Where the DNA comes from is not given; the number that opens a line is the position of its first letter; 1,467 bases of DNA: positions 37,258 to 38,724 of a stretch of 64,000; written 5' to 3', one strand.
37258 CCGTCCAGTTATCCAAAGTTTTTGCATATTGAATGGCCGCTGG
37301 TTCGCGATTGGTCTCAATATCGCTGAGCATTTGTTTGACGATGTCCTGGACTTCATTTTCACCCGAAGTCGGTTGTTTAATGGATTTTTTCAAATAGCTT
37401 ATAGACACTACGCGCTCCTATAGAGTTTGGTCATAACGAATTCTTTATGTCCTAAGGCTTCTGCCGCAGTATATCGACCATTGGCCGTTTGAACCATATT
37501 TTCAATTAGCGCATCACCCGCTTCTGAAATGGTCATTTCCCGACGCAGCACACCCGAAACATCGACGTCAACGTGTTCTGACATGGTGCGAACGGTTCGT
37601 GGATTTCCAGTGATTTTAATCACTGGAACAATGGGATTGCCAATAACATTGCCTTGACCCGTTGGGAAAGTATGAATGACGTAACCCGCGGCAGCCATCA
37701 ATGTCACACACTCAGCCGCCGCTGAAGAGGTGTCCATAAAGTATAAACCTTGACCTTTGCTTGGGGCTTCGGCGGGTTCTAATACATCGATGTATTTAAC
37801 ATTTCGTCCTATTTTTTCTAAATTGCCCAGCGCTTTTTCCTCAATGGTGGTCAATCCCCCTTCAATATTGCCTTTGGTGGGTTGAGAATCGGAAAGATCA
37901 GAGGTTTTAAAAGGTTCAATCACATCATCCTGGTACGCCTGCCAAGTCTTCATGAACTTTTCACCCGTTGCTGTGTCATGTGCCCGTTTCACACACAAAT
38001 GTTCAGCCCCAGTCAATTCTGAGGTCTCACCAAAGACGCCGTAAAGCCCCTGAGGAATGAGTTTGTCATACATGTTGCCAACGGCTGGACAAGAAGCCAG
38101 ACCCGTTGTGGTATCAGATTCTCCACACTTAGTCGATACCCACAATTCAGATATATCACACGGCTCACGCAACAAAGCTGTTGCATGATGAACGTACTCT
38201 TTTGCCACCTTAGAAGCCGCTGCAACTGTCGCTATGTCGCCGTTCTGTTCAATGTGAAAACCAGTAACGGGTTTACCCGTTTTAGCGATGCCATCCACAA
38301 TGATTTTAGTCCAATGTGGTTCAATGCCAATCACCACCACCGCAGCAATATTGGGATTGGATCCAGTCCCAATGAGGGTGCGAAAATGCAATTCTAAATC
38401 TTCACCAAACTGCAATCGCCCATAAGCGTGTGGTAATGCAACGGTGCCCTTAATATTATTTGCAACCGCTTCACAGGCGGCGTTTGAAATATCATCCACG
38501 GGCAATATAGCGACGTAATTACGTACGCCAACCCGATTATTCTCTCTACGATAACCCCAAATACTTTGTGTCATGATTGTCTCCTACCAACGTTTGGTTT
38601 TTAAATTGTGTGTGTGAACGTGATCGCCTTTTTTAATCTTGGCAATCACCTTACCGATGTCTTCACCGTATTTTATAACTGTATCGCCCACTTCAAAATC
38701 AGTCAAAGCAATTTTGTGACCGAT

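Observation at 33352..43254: Complete DHPS and sulfolactate desulfonation locus (TRAP-hpsKLM, hpsN, SDR and Zn-ADH racemase pair, suyAB, comC-like, IclR regulator) in a Sox-carrying gammaproteobacterium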

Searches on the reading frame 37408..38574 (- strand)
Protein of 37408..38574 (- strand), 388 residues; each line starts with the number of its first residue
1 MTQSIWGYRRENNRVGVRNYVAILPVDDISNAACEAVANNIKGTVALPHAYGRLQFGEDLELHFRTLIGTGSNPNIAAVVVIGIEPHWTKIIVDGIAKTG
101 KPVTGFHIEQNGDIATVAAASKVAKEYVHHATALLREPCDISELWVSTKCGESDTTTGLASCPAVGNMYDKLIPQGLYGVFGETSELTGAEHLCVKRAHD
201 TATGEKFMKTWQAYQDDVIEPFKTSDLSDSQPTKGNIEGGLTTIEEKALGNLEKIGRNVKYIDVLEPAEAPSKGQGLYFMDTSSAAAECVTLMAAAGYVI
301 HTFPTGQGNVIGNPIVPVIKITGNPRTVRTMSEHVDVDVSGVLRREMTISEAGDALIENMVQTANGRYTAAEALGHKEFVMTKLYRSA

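Call 3: search_protein_families(library=pfam, proteins=[window:37408-38574:-])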
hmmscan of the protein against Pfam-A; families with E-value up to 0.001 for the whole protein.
window:37408-38574:- (388 aa): 2 families
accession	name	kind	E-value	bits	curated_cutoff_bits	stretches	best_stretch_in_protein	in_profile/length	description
PF20629.2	GD_AH_C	-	4e-82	275.6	26.8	1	141-385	1-240/242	D-galactarate/Altronate dehydratase, C-terminal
PF04295.18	GD_AH_second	-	7.1e-34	117.2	27.3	1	7-131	1-135/136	D-galactarate dehydratase/Altronate hydrolase, second domain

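Call 4: search_protein_families(library=ncbifam, proteins=[window:37408-38574:-])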
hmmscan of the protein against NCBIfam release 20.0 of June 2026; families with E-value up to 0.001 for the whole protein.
window:37408-38574:- (388 aa): 1 family
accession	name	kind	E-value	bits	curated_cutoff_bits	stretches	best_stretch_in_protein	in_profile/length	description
TIGR03248.1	galactar-dH20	equivalog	7.7e-39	133.5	730.85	1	7-373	109-491/507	galactarate dehydratase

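Call 8: search_solved_structures(query=window:37408-38574:-, max_evalue=0.00001)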
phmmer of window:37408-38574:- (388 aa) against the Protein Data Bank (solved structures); distinct sequences matched with E-value up to 0.00001: 1.
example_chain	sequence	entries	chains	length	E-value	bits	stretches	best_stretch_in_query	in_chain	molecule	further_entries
6u7l_A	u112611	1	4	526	3.4e-33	118.7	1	39-368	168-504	Galactarate dehydratase (L-threo-forming)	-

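Call 24: find_homologous_proteins(query=window:37408-38574:-, max_evalue=1e-20)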
Query window:37408-38574:- (388 aa): 8000 proteins with E <= 1e-20 among 8000 candidates; the best 120 are listed.
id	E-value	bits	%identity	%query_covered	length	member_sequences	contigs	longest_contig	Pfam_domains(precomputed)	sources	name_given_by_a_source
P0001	7.4e-259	876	100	100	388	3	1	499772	PF20629.3,PF04295.19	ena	-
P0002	1.4e-228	777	87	100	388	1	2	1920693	PF20629.3,PF04295.19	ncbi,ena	-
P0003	9.8e-228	774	87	99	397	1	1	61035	PF20629.3,PF04295.19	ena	-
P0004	4.4e-226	768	86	99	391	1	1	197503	PF20629.3,PF04295.19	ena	-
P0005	3.3e-224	762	86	99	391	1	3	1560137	PF20629.3,PF04295.19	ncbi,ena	-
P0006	1.3e-223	760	85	100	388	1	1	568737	PF20629.3,PF04295.19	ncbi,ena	-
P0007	2.3e-218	743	84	99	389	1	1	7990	PF20629.3,PF04295.19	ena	-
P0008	5.4e-218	742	84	100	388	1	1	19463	PF20629.3,PF04295.19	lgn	-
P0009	7.2e-218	741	84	100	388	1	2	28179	PF20629.3,PF04295.19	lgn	-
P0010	8.5e-218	741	83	99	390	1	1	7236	PF20629.3,PF04295.19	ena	-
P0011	1.1e-217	741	84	99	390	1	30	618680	PF20629.3,PF04295.19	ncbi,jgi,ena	-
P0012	1.6e-217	740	84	99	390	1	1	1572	PF20629.3,PF04295.19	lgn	-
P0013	2.0e-217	740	84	100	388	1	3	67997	PF20629.3,PF04295.19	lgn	-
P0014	2.3e-217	740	83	99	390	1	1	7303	PF20629.3,PF04295.19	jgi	jgi:(2R)-sulfolactate sulfo-lyase subunit beta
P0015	2.8e-217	739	84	99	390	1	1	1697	PF20629.3,PF04295.19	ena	-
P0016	2.9e-217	739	84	99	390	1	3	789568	PF20629.3,PF04295.19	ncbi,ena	-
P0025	7.5e-217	738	83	99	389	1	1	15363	PF20629.3,PF04295.19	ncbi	-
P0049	4.6e-216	735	83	100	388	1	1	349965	PF20629.3,PF04295.19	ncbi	-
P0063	1.3e-215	734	82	99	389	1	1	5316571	PF20629.3,PF04295.19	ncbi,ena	-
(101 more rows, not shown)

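Call 25: find_encoding_contigs(protein=P0001, flank=10000, max_places=3)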
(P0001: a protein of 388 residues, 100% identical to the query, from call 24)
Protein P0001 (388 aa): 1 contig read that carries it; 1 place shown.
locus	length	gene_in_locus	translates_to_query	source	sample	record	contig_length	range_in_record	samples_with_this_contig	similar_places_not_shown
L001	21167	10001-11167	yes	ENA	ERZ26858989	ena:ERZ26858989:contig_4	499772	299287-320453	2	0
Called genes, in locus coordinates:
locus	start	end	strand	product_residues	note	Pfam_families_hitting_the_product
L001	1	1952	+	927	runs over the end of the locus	PF07517:SecA_DEAD, PF01043:SecA_PP_bind, PF21090:P-loop_SecA, PF07516:SecA_SW, PF02810:SEC-C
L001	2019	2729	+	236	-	PF07786:HGSNAT_cat, PF01757:Acyl_transf_3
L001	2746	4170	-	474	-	PF00083:Sugar_tr (weak), PF07690:MFS_1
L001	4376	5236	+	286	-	PF00892:EamA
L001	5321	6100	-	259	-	PF09339:HTH_IclR, PF12802:MarR_2 (faint), PF01614:IclR_C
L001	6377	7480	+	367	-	PF03480:DctP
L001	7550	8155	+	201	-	PF04290:DctQ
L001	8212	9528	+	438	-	PF06808:DctM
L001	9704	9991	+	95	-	-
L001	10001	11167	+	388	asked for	PF04295:GD_AH_second, PF20629:GD_AH_C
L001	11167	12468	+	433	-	PF00815:Histidinol_dh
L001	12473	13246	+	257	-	PF00106:adh_short, PF01370:Epimerase (weak), PF13561:adh_short_C2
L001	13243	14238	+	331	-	PF08240:ADH_N, PF16912:Glu_dehyd_C (weak), PF00107:ADH_zinc_N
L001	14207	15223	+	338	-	PF02615:Ldh_2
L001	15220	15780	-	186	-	PF01810:LysE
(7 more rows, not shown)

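Call 26: find_encoding_contigs(protein=P0002, flank=10000, max_places=3)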
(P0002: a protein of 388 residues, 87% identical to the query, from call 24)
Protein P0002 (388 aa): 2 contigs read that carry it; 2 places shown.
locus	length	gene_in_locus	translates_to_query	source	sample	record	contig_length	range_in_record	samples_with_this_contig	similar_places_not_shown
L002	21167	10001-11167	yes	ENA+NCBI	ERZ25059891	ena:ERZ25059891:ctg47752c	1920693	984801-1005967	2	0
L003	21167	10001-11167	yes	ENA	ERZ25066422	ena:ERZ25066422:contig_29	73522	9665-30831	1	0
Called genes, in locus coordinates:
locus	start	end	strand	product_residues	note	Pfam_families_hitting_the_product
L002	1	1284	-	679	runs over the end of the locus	PF00133:tRNA-synt_1 (weak), PF01921:tRNA-synt_1f (faint), PF09334:tRNA-synt_1g, PF01406:tRNA-synt_1e (weak), PF01588:tRNA_bind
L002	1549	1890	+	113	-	-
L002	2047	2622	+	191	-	-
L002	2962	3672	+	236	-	PF01553:Acyltransferase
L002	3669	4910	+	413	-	PF16491:Peptidase_M48_N, PF01435:Peptidase_M48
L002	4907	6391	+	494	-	PF00929:RNase_T, PF08411:ExoI_SH3, PF26016:ExoI_C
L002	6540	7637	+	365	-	PF03480:DctP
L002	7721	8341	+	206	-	PF04290:DctQ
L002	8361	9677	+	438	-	PF06808:DctM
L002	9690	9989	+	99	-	PF08666:SAF (faint)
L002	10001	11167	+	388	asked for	PF04295:GD_AH_second, PF20629:GD_AH_C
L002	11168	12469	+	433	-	PF00815:Histidinol_dh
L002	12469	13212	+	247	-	PF00106:adh_short, PF01370:Epimerase (faint), PF13561:adh_short_C2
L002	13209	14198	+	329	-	PF08240:ADH_N, PF16912:Glu_dehyd_C, PF00107:ADH_zinc_N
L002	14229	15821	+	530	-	PF00732:GMC_oxred_N, PF07992:Pyr_redox_2 (faint), PF05199:GMC_oxred_C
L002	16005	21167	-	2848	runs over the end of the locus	PF00028:Cadherin (faint), PF07197:DUF1409 (faint), PF11732:Thoc2 (faint), PF27112:YrzR_Zn_ribbon (faint), PF04028:DUF374 (faint), PF17803:Cadherin_4, PF17892:Cadherin_5 (weak), PF17963:Big_9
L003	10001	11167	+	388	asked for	PF04295:GD_AH_second, PF20629:GD_AH_C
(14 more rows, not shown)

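Call 27: list_cluster_members(proteins=[P0001, P0002, P0005, P0006, P0011, P0016, P0025, P0049, P0063])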
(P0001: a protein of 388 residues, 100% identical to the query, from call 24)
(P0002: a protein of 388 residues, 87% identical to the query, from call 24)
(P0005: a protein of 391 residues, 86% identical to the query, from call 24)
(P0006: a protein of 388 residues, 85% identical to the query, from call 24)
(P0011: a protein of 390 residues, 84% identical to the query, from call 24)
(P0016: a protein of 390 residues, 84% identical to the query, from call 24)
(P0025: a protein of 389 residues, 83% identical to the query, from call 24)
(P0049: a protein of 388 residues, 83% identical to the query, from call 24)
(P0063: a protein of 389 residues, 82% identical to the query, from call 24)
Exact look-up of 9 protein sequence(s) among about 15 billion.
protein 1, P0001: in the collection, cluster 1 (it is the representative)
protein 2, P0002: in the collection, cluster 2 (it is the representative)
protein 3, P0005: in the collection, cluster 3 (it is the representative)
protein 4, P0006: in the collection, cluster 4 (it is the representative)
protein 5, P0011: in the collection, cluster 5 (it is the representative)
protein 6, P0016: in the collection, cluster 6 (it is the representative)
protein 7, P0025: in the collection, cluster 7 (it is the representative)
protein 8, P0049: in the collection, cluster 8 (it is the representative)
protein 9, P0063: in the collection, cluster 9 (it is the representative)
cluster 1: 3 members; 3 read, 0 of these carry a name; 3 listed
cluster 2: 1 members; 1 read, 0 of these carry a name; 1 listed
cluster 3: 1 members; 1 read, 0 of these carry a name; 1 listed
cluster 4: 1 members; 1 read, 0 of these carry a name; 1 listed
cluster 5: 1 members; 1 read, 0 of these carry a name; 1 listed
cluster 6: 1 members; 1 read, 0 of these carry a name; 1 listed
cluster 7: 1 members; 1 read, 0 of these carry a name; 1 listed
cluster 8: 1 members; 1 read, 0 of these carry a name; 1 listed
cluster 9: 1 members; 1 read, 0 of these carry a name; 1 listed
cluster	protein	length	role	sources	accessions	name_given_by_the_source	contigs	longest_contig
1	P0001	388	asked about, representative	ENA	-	-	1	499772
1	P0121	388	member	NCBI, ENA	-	-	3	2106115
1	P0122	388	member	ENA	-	-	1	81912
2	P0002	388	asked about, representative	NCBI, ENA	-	-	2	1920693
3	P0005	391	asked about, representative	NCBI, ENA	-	-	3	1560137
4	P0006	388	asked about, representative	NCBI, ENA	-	-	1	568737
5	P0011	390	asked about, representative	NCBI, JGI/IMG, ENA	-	-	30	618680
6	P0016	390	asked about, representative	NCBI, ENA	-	-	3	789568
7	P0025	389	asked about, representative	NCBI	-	-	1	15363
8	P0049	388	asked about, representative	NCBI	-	-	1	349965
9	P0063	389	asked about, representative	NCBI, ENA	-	-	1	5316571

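Call 41: search_dna_similar(query=window:37408-38574:-, collection=plasmids, mode=protein, max_rows=40, max_evalue=1e-50)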
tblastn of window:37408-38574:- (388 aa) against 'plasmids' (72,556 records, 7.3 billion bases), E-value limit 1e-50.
Records with a match: 58; places in all: 58; records where one place covers at least 80% of the query: 58.
Best place of each record, by identity: 80-90% 1; 60-80% 10; <60% 47.
By first word of the organism name: Haladaptatus 7; Haloarcula 5; Paracoccus 4; Haloferax 4; Methylobacterium 3; Halomicrobium 3; Escherichia 3; Halomarina 3; Rhodococcus 2; Bacillus 2; and 19 more.
By predicted mobility (MOB-suite, as given by PLSDB): non-mobilizable 51; mobilizable 5; conjugative 2.
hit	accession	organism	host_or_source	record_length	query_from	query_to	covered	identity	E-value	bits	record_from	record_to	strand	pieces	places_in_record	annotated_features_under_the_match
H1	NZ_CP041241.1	Sinorhizobium mexicanum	Acaciella angustissima,cell culture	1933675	7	388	98%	80.4%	0e+0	655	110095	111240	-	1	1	none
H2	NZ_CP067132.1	Paracoccus seriniphilus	cell culture,washing water of Bugula ...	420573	8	388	98%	79.5%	0e+0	639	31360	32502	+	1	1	UxaA family hydrolase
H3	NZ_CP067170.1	Paracoccus aestuarii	cell culture,isolated from tidal flat ...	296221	2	388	100%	78.3%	0e+0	643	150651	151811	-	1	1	UxaA family hydrolase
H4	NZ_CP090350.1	Methylobacterium oryzae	single cell,soil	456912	2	388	100%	78.0%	0e+0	629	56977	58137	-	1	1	UxaA family hydrolase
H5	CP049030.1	Rhodobacteraceae bacterium SC52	Apostichopus japonicus,pure ...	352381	4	388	99%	77.9%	0e+0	629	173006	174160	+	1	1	UxaA family hydrolase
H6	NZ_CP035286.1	Paracoccus versutus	whole organism,soil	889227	8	388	98%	78.7%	0e+0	633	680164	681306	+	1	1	UxaA family hydrolase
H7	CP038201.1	Paracoccus ferrooxidans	single cell,bioreactor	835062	8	388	98%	78.7%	0e+0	633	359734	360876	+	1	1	D-galactarate dehydratase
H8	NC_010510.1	Methylobacterium radiotolerans JCM 2831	-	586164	4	385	98%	78.0%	0e+0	620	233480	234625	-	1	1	UxaA family hydrolase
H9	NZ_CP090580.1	Methylobacterium radiotolerans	Pure isolate,Urban soil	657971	4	385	98%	78.0%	0e+0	620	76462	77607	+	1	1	UxaA family hydrolase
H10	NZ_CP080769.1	Cupriavidus pinatubonensis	genomic assembly,soil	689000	4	388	99%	67.0%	8e-162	509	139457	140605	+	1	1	UxaA family hydrolase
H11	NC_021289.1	Caballeronia insecticola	-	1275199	7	388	98%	66.2%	3e-160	505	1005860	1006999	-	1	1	none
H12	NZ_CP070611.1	Rhodococcus koreensis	cell culture,rhizosphere of apple ...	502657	5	388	99%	59.6%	2e-138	442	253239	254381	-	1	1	UxaA family hydrolase (x2)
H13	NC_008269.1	Rhodococcus jostii RHA1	-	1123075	5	388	99%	59.3%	2e-137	439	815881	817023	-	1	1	record has no annotation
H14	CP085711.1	Bacillus sp. F19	single cell,soil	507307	5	384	98%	41.0%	9e-78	268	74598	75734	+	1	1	UxaA family hydrolase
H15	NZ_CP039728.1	Bacillus sp. S3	whole organism,Contaminated Mine Soils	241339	4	379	97%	40.1%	2e-76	264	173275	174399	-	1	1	UxaA family hydrolase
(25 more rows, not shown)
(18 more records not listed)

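Call 42: get_annotated_region(hit=H10, flank=9000)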
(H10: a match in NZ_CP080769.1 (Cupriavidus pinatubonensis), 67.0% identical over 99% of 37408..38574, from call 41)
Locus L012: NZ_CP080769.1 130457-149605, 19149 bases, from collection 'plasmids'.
description: Cupriavidus pinatubonensis strain HN-2 plasmid p2, complete sequence
organism: Cupriavidus pinatubonensis (NCBI taxid 248026)
taxonomy: Bacteria; Pseudomonadota; Betaproteobacteria; Burkholderiales; Burkholderiaceae; Cupriavidus; Cupriavidus pinatubonensis
host: -; source: genomic assembly,soil; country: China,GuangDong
typing (MOB-suite, as given by PLSDB): non-mobilizable
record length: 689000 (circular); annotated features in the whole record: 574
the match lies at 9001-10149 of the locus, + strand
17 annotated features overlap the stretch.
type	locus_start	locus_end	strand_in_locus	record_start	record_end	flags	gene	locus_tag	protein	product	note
CDS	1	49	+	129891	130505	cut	-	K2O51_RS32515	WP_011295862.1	helix-turn-helix domain-containing protein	-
CDS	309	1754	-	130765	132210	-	-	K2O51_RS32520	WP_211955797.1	IS1182 family transposase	-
CDS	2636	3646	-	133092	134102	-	-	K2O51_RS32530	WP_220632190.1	LacI family DNA-binding transcriptional regulator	-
CDS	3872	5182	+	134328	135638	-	hpsN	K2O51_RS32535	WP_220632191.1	sulfopropanediol 3-dehydrogenase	-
CDS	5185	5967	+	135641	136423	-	hpsO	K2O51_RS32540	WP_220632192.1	(S)-sulfopropanediol 2-dehydrogenase HpsO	-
CDS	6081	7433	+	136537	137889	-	-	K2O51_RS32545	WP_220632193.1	MFS transporter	GO:0055085 - transmembrane transport [Evidence IEA]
CDS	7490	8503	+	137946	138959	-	-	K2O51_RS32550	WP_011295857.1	galactitol-1-phosphate 5-dehydrogenase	-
CDS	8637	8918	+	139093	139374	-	-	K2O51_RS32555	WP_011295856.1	UxaA family hydrolase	-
CDS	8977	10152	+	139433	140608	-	-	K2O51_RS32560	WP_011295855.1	UxaA family hydrolase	-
CDS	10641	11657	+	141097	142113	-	-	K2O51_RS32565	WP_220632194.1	tripartite tricarboxylate transporter substrate binding protein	-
CDS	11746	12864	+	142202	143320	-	-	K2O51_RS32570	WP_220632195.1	Re/Si-specific NAD(P)(+) transhydrogenase subunit alpha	GO:1902600 - proton transmembrane transport [Evidence IEA]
CDS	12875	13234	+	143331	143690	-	-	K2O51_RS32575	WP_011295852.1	NAD(P) transhydrogenase subunit alpha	-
CDS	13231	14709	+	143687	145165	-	-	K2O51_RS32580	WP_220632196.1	NAD(P)(+) transhydrogenase (Re/Si-specific) subunit beta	-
CDS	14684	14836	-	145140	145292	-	-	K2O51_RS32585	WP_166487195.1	hypothetical protein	-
CDS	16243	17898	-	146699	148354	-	-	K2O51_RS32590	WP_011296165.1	acyl-CoA synthetase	-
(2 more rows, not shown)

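Call 43: get_annotated_region(hit=H6, flank=9000)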
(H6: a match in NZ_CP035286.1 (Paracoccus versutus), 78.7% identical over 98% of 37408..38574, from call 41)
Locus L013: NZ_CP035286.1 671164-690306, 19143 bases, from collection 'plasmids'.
description: Paracoccus versutus strain UW1 plasmid pTAV3, complete sequence
organism: Paracoccus versutus (NCBI taxid 34007)
taxonomy: Bacteria; Pseudomonadota; Alphaproteobacteria; Rhodobacterales; Paracoccaceae; Paracoccus; Paracoccus versutus
host: -; source: whole organism,soil; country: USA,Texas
typing (MOB-suite, as given by PLSDB): non-mobilizable; replicon rep_cluster_229
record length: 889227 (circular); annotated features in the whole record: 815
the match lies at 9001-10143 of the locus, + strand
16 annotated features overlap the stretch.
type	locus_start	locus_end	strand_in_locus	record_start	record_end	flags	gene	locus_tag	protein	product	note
CDS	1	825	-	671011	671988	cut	-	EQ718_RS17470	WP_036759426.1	alcohol dehydrogenase catalytic domain-containing protein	-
CDS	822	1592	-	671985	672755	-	-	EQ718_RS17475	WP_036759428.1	SDR family oxidoreductase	-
CDS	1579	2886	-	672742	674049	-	hisD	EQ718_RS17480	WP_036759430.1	histidinol dehydrogenase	GO:0000105 - histidine biosynthetic process [Evidence IEA]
CDS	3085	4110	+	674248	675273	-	-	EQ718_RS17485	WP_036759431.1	LacI family DNA-binding transcriptional regulator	-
CDS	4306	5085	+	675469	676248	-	-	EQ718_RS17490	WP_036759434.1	ABC transporter permease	-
CDS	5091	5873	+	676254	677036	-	-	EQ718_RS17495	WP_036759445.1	ABC transporter permease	-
CDS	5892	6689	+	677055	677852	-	-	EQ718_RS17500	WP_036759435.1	ABC transporter ATP-binding protein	GO:0006810 - transport [Evidence IEA]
CDS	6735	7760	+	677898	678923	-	-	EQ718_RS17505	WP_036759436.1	ABC transporter substrate-binding protein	-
CDS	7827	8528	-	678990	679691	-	-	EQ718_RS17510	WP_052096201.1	GntR family transcriptional regulator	-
CDS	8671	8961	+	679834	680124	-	-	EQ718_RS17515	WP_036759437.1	UxaA family hydrolase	-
CDS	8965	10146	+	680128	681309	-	-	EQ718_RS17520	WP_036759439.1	UxaA family hydrolase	-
CDS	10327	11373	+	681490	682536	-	-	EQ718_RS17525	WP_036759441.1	putative sulfate exporter family transporter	-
CDS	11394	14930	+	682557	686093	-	-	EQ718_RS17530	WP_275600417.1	pyruvate carboxylase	GO:0006094 - gluconeogenesis [Evidence IEA]; GO:0006090 - pyruvate metabolic process [Evidence IEA]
CDS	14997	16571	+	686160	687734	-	-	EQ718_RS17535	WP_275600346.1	Re/Si-specific NAD(P)(+) transhydrogenase subunit alpha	GO:1902600 - proton transmembrane transport [Evidence IEA]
CDS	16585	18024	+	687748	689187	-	-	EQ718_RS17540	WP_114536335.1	NAD(P)(+) transhydrogenase (Re/Si-specific) subunit beta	-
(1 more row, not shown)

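Call 88: get_annotated_region(hit=H1, flank=8000)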
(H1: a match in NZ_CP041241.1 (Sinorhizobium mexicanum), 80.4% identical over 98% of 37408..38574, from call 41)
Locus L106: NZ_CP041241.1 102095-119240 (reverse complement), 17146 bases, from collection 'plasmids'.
description: Sinorhizobium mexicanum strain ITTG R7 plasmid pEmeITTGR7c, complete sequence
organism: Sinorhizobium mexicanum (NCBI taxid 375549)
taxonomy: Bacteria; Pseudomonadota; Alphaproteobacteria; Hyphomicrobiales; Rhizobiaceae; Sinorhizobium; Sinorhizobium mexicanum
host: -; source: Acaciella angustissima,cell culture; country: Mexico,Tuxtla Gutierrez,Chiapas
typing (MOB-suite, as given by PLSDB): non-mobilizable; mating-pair formation MPF_T
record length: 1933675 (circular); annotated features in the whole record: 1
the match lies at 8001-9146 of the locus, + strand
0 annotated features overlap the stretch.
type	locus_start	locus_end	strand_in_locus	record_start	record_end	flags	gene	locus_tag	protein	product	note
